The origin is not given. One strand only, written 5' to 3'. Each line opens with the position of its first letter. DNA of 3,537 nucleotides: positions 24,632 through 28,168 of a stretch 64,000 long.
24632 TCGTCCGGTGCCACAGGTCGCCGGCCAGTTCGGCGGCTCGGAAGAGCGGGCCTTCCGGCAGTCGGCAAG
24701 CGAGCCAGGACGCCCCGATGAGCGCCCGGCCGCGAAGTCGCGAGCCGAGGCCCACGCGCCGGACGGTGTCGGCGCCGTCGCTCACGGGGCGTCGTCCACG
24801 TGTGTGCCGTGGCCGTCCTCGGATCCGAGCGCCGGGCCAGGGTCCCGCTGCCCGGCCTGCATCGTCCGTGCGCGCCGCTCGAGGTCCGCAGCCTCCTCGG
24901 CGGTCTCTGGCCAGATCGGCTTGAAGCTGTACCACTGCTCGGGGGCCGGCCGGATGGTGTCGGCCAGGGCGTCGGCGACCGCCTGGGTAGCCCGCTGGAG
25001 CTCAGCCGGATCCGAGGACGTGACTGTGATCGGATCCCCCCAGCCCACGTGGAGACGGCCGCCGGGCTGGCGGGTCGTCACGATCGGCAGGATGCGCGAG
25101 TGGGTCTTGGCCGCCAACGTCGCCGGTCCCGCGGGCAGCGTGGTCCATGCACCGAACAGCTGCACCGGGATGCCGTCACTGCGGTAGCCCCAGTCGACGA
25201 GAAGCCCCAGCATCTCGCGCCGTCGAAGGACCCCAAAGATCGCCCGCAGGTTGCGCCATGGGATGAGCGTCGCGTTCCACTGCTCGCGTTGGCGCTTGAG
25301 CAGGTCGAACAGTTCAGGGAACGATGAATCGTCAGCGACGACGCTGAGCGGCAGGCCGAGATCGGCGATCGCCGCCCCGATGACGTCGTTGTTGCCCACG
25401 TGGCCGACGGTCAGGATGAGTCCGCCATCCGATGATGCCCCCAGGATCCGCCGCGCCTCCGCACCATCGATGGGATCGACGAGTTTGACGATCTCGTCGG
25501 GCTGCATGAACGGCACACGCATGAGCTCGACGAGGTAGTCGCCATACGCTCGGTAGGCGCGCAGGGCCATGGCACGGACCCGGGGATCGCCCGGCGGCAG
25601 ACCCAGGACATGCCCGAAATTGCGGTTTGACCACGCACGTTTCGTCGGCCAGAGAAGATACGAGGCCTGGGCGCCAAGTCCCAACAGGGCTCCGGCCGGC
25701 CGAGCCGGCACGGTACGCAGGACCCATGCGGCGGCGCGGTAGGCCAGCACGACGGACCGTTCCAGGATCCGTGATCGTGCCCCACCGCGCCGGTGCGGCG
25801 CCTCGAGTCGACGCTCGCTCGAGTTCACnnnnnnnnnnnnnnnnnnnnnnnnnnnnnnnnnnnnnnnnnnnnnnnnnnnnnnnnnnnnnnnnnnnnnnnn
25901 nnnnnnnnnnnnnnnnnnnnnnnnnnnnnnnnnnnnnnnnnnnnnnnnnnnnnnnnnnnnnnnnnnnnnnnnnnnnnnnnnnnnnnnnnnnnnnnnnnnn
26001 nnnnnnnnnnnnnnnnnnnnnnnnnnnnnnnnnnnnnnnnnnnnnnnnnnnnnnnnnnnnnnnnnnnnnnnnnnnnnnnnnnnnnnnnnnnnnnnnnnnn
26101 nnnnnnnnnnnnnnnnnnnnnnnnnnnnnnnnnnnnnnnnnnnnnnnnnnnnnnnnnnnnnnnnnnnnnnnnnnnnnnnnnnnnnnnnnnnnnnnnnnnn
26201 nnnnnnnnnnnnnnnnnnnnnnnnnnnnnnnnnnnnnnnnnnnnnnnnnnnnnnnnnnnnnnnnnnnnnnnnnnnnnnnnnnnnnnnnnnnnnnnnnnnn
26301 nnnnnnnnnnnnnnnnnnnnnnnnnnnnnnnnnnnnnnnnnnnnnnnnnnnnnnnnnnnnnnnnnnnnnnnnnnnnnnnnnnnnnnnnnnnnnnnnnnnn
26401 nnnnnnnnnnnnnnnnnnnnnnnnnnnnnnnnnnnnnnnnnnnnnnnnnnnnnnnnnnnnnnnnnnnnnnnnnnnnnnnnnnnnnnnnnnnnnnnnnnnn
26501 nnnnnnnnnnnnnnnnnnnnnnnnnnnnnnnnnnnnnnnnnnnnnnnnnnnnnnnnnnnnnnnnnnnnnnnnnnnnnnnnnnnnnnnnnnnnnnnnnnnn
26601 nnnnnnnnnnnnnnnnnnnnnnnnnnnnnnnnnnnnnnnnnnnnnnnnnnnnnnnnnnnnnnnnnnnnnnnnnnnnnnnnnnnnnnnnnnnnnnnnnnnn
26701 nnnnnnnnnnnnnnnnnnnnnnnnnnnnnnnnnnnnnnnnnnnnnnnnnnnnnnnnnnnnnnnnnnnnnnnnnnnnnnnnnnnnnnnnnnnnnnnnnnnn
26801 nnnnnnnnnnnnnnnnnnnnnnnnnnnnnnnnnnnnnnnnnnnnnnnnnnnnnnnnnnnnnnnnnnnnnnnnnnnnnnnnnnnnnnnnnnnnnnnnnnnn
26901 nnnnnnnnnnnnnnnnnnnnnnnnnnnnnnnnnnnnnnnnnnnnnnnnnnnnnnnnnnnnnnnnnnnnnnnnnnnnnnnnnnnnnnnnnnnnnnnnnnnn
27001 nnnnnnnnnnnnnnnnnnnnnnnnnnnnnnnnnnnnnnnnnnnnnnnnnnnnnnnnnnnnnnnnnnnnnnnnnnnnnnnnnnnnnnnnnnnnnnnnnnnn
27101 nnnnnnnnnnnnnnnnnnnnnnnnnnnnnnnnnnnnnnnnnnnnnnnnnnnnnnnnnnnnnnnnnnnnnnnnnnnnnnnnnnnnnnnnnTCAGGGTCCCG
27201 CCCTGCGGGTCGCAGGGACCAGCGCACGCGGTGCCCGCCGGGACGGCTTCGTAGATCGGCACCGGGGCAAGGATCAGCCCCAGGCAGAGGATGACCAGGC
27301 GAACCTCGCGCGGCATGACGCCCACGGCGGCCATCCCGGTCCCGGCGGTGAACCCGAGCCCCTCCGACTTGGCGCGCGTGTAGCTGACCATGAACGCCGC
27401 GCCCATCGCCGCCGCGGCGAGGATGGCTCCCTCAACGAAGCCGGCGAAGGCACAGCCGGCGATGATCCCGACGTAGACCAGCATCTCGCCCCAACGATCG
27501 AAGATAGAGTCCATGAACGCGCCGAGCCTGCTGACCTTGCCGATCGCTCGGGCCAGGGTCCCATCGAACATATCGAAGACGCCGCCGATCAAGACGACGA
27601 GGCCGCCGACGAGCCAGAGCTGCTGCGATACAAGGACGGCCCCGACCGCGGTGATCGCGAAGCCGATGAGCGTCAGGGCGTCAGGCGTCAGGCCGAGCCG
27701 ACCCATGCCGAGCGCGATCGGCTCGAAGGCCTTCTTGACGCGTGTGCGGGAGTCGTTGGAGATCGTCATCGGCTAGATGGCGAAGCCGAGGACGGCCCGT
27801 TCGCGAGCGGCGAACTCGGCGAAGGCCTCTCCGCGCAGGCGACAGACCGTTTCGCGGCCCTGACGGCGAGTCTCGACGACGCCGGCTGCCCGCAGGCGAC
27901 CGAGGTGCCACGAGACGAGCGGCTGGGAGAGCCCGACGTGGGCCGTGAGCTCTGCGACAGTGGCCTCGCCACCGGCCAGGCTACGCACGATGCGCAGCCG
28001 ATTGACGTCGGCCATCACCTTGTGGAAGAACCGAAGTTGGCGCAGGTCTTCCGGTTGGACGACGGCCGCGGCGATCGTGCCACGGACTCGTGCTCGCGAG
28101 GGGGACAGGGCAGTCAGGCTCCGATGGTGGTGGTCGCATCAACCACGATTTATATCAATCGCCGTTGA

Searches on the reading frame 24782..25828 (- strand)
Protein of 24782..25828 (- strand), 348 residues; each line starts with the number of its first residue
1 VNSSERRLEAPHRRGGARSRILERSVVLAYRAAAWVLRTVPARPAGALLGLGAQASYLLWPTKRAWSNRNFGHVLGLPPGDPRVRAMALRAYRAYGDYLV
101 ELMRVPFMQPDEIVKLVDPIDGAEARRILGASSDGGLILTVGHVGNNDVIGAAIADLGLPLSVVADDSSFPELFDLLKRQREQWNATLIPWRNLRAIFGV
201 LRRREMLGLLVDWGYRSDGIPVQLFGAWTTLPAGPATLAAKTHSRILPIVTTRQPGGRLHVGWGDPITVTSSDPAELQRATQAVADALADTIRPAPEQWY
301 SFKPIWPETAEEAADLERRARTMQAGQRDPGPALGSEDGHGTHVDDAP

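Call 68: search_protein_families(library=ncbifam, proteins=[window:24782-25828:-], max_evalue=0.00001)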
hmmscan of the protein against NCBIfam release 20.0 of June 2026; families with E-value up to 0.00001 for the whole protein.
window:24782-25828:- (348 aa): 5 families
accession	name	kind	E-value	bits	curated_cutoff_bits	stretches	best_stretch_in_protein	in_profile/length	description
NF005919.0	PRK07920.1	equivalog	5.3e-36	124.2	209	1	20-319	5-306/311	phosphatidylinositol mannoside acyltransferase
NF006270.0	PRK08419.1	equivalog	3.9e-20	72.3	248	1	86-311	66-293/298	lipid A biosynthesis lauroyl acyltransferase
NF006487.0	PRK08905.1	equivalog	2e-10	40.2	281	1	58-299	31-266/290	lysophospholipid acyltransferase family protein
NF005120.0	PRK06553.1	equivalog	8.7e-10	38.4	273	1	137-306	135-306/308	lipid A biosynthesis lauroyl acyltransferase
TIGR02207.1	lipid_A_htrB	subfamily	4.6e-07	29.5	297.8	1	85-299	72-284/303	LpxL/LpxP family Kdo(2)-lipid IV(A) lauroyl/palmitoleoyl acyltransferase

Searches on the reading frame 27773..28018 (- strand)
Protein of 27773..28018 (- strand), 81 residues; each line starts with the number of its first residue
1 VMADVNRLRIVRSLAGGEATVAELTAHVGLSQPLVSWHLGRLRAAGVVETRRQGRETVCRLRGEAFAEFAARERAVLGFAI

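Call 8: search_protein_families(library=pfam, proteins=[window:27773-28018:-], max_evalue=0.001)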
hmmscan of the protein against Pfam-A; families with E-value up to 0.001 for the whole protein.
window:27773-28018:- (81 aa): 6 families
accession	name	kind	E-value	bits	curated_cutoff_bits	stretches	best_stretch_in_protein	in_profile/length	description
PF01022.26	HTH_5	-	2.9e-14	53.1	22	1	4-49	1-46/47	Bacterial regulatory protein, arsR family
PF12840.13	HTH_20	-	5.2e-10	39.6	27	1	3-51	2-51/51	Helix-turn-helix domain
PF13412.12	HTH_24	-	4.8e-07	29.7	21.9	1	6-49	4-48/48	Winged helix-turn-helix DNA-binding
PF12802.13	MarR_2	-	8.5e-06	26.3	27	1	8-53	8-55/61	MarR family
PF24034.1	DUF7343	-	1.1e-05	25.6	27.6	1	7-61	7-61/62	Domain of unknown function (DUF7343)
PF13518.12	HTH_28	-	0.00035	21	25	1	7-48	2-42/52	Helix-turn-helix domain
